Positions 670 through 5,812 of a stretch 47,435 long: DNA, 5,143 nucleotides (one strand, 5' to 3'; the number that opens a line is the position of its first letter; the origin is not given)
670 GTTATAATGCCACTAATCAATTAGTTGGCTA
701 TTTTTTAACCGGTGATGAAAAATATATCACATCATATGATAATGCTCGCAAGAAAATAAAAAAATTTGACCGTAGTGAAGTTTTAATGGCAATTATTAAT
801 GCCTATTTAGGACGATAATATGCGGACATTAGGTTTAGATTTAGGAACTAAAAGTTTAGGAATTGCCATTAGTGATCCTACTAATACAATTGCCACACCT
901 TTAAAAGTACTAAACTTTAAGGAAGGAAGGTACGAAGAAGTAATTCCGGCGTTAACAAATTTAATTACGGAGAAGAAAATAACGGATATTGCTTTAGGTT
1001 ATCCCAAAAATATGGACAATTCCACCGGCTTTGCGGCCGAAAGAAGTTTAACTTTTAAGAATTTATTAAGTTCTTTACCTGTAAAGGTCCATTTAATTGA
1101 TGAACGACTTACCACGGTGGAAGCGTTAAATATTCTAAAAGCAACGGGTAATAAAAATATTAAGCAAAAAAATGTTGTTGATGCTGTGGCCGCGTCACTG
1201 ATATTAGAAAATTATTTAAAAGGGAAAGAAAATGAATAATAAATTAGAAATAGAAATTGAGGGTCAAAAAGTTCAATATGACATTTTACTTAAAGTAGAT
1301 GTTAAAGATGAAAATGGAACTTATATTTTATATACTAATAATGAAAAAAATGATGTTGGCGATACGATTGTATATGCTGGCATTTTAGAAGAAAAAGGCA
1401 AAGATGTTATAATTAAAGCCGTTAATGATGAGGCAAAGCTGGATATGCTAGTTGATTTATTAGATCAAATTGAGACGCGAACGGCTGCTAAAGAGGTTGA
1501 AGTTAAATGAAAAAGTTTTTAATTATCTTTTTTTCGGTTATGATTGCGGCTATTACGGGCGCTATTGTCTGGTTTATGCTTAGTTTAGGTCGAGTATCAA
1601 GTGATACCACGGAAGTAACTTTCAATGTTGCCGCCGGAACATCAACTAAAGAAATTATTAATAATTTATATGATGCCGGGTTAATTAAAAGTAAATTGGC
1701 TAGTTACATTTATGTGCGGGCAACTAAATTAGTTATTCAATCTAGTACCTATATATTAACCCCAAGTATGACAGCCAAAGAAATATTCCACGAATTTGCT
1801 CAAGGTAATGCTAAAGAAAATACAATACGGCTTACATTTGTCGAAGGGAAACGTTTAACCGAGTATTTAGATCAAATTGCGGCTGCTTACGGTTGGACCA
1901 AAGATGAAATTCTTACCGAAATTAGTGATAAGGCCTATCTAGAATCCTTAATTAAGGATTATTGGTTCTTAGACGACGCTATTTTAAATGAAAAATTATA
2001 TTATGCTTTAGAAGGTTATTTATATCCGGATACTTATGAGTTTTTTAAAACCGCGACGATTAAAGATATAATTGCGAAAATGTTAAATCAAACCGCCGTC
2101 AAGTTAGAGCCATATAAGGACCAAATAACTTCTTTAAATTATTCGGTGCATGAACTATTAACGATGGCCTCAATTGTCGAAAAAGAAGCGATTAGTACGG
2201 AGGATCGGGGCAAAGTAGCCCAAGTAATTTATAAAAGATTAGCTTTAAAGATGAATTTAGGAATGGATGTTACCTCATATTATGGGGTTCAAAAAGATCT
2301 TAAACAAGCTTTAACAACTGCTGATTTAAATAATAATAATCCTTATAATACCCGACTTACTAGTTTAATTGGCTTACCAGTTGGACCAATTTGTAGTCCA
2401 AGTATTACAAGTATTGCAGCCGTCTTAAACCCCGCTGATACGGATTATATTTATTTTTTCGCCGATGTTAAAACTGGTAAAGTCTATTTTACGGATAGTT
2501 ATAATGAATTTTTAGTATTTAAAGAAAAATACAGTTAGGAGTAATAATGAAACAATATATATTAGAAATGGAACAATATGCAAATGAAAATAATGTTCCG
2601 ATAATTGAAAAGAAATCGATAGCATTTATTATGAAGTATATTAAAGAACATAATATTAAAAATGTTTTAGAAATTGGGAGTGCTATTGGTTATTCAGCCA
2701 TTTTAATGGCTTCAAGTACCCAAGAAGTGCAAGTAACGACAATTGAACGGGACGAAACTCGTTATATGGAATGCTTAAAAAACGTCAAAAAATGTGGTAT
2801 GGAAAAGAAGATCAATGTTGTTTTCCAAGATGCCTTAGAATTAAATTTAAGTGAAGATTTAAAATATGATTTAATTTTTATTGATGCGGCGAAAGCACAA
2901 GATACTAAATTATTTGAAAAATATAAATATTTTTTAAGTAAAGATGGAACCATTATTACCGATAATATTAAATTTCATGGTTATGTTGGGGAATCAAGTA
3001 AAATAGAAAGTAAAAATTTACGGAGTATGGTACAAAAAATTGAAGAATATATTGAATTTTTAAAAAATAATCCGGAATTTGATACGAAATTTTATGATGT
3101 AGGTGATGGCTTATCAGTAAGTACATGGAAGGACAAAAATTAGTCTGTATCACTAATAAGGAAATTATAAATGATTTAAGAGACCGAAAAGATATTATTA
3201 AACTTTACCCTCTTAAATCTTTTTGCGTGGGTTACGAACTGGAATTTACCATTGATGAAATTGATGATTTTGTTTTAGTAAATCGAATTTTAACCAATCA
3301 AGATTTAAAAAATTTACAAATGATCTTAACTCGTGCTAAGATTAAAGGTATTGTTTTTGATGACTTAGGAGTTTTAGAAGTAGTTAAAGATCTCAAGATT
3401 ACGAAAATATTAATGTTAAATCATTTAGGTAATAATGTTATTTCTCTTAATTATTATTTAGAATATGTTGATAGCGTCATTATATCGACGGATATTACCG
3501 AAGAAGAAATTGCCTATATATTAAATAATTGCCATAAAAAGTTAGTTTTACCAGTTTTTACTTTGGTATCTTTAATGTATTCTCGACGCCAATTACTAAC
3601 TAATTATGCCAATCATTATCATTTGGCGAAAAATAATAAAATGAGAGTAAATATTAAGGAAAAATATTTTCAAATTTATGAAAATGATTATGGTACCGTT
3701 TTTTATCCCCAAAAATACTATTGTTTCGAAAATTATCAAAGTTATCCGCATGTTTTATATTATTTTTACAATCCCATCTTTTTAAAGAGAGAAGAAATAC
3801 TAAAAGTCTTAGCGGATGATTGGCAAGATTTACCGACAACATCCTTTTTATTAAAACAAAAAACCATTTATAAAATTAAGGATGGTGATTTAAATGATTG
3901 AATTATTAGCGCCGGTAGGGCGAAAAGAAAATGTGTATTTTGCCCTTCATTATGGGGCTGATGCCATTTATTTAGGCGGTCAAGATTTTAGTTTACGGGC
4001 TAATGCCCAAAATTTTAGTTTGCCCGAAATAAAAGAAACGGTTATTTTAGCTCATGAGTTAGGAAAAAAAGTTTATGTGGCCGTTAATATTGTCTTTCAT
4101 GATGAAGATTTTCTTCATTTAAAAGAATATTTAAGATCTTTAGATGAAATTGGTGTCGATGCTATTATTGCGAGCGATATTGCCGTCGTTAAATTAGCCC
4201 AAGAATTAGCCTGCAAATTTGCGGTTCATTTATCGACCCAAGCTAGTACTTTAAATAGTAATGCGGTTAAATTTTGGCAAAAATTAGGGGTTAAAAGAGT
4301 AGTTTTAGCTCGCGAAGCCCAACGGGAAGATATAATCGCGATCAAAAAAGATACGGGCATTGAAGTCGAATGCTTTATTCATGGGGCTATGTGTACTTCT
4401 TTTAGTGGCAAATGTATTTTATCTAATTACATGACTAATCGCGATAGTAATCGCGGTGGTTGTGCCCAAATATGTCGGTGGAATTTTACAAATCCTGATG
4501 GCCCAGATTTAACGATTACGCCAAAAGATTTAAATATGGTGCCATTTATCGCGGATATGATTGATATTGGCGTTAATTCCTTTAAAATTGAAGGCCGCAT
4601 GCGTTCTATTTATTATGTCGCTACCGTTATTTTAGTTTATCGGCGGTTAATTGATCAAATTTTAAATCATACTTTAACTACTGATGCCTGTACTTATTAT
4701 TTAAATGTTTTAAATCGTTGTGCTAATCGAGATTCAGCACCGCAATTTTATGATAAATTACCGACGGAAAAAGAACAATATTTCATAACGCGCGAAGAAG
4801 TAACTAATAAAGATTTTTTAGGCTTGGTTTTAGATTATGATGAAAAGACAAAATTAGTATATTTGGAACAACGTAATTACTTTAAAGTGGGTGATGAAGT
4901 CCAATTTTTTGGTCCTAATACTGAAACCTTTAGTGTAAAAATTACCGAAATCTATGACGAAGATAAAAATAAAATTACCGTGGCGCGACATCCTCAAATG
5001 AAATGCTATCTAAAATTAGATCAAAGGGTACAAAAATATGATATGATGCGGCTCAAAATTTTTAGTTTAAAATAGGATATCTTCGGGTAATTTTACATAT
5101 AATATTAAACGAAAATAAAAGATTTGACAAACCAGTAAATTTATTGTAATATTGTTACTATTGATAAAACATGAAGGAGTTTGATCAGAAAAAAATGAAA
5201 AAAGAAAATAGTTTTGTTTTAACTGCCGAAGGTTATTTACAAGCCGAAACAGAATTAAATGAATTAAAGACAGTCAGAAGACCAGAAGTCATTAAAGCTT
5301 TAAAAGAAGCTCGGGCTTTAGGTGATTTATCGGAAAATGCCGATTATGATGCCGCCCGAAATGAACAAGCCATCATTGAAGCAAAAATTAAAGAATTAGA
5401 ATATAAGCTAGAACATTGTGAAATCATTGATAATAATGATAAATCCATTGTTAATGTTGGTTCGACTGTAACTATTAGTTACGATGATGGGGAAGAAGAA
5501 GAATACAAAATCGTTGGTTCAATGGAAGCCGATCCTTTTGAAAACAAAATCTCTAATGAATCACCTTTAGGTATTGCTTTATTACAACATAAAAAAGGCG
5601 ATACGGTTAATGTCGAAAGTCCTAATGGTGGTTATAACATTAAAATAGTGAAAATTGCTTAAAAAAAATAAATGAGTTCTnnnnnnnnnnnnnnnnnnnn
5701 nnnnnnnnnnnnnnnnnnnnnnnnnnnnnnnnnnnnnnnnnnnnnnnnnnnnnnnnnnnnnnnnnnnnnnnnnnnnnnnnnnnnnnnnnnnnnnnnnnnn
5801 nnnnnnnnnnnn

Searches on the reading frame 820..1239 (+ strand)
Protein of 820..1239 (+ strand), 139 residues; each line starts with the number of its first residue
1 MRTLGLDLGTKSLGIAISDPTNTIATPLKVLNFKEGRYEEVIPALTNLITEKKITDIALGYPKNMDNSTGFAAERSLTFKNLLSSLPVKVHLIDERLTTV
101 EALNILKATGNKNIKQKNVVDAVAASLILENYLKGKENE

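Call 55: search_protein_families(library=pfam, proteins=[window:820-1239:+], max_evalue=0.001)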
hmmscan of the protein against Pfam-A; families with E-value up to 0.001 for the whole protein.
window:820-1239:+ (139 aa): 1 family
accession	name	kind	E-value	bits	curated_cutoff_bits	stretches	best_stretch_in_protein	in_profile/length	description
PF03652.20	RuvX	-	1.2e-35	123.2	29.2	1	1-134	1-133/134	Holliday junction resolvase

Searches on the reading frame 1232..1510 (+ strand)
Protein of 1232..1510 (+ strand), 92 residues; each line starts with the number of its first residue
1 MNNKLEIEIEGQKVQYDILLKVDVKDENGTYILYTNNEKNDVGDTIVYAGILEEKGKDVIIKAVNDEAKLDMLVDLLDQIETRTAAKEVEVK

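Call 56: search_protein_families(library=pfam, proteins=[window:1232-1510:+], max_evalue=0.001)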
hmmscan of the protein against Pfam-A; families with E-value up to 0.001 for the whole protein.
window:1232-1510:+ (92 aa): 1 family
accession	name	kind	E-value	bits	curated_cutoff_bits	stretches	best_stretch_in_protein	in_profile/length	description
PF06949.16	DUF1292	-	0.00021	22.6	24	1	10-79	2-72/75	Protein of unknown function (DUF1292)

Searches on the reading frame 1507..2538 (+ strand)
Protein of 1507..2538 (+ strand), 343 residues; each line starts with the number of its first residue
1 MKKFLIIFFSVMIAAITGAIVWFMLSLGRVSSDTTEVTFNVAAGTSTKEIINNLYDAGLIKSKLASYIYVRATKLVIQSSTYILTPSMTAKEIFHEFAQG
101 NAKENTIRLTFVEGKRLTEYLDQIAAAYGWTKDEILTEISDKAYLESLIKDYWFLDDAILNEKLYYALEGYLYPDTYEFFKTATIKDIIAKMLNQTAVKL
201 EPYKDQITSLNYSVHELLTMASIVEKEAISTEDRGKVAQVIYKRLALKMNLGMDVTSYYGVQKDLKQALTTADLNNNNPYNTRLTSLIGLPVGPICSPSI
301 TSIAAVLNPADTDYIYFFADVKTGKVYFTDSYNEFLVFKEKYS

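Call 55: search_protein_families(library=pfam, proteins=[window:1507-2538:+], max_evalue=0.001)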
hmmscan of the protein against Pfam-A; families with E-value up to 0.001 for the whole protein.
window:1507-2538:+ (343 aa): 1 family
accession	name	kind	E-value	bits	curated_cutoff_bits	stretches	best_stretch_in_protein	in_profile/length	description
PF02618.21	YceG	-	6.6e-72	242.7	32.4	1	39-337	1-271/275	YceG-like family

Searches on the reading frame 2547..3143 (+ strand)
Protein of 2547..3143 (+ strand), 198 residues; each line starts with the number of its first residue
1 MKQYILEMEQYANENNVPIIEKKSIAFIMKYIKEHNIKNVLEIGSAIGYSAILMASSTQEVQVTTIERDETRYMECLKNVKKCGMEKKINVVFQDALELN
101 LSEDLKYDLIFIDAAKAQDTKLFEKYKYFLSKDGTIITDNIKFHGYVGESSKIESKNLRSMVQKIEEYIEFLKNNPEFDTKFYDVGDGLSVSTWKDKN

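Call 55: search_protein_families(library=pfam, proteins=[window:2547-3143:+], max_evalue=0.001)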
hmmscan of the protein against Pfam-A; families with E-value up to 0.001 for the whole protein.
window:2547-3143:+ (198 aa): 9 families
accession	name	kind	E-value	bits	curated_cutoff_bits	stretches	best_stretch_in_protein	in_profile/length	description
PF01596.23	Methyltransf_3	-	8.1e-22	78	22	1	20-191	28-200/204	O-methyltransferase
PF01135.25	PCMT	-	1.6e-08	35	20.3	1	21-117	58-153/210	Protein-L-isoaspartate(D-aspartate) O-methyltransferase (PCMT)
PF13578.12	Methyltransf_24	-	3.7e-07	31.4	26.3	1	41-141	1-105/105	Methyltransferase domain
PF13847.12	Methyltransf_31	-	3.9e-07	30.3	27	1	38-157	5-128/145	Methyltransferase domain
PF02527.21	GidB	-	7.7e-06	25.8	27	1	27-138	40-146/184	rRNA small subunit methyltransferase G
PF13649.12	Methyltransf_25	-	5.7e-05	24.2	27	1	40-132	1-95/97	Methyltransferase domain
PF05175.20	MTS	-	0.00013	22.1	23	1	26-111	21-103/170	Methyltransferase small domain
PF03602.21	Cons_hypoth95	-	0.00025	21.2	24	1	55-140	59-152/182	Conserved hypothetical protein 95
PF02390.23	Methyltransf_4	-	0.00029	20.8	24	0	39-99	4-63/173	Putative methyltransferase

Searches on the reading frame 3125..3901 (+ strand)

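Call 55: search_protein_families(library=pfam, proteins=[window:3125-3901:+], max_evalue=0.001)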
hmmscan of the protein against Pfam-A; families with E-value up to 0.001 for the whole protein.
window:3125-3901:+ (258 aa): 1 family
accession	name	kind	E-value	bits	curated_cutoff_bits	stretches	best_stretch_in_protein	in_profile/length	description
PF01136.24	Peptidase_U32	-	2.5e-05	24.1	22.4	1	67-191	10-136/233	Peptidase family U32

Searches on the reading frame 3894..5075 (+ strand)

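Call 55: search_protein_families(library=pfam, proteins=[window:3894-5075:+], max_evalue=0.001)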
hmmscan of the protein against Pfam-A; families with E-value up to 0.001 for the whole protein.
window:3894-5075:+ (393 aa): 2 families
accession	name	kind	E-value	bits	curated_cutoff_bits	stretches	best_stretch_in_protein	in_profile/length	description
PF01136.24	Peptidase_U32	-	3.5e-73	246.2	22.4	1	76-289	4-230/233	Peptidase family U32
PF16325.11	Peptidase_U32_C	-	4.8e-29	100.8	28.2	1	305-386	2-83/83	Peptidase family U32 C-terminal domain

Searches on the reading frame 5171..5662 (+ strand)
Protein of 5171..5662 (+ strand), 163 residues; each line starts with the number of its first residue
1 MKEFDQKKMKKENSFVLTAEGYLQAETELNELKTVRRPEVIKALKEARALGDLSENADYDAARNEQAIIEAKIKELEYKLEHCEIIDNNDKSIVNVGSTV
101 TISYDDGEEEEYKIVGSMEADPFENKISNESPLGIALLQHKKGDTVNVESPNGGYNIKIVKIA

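Call 55: search_protein_families(library=pfam, proteins=[window:5171-5662:+], max_evalue=0.001)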
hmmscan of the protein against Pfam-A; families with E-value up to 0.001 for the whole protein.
window:5171-5662:+ (163 aa): 2 families
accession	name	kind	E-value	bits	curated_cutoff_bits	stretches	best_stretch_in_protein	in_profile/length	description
PF03449.20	GreA_GreB_N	-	1.5e-28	99.2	24.5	1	16-85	2-71/71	Transcription elongation factor, N-terminal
PF01272.25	GreA_GreB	-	2e-26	92.2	26.9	1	91-162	3-75/77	Transcription elongation factor, GreA/GreB, C-term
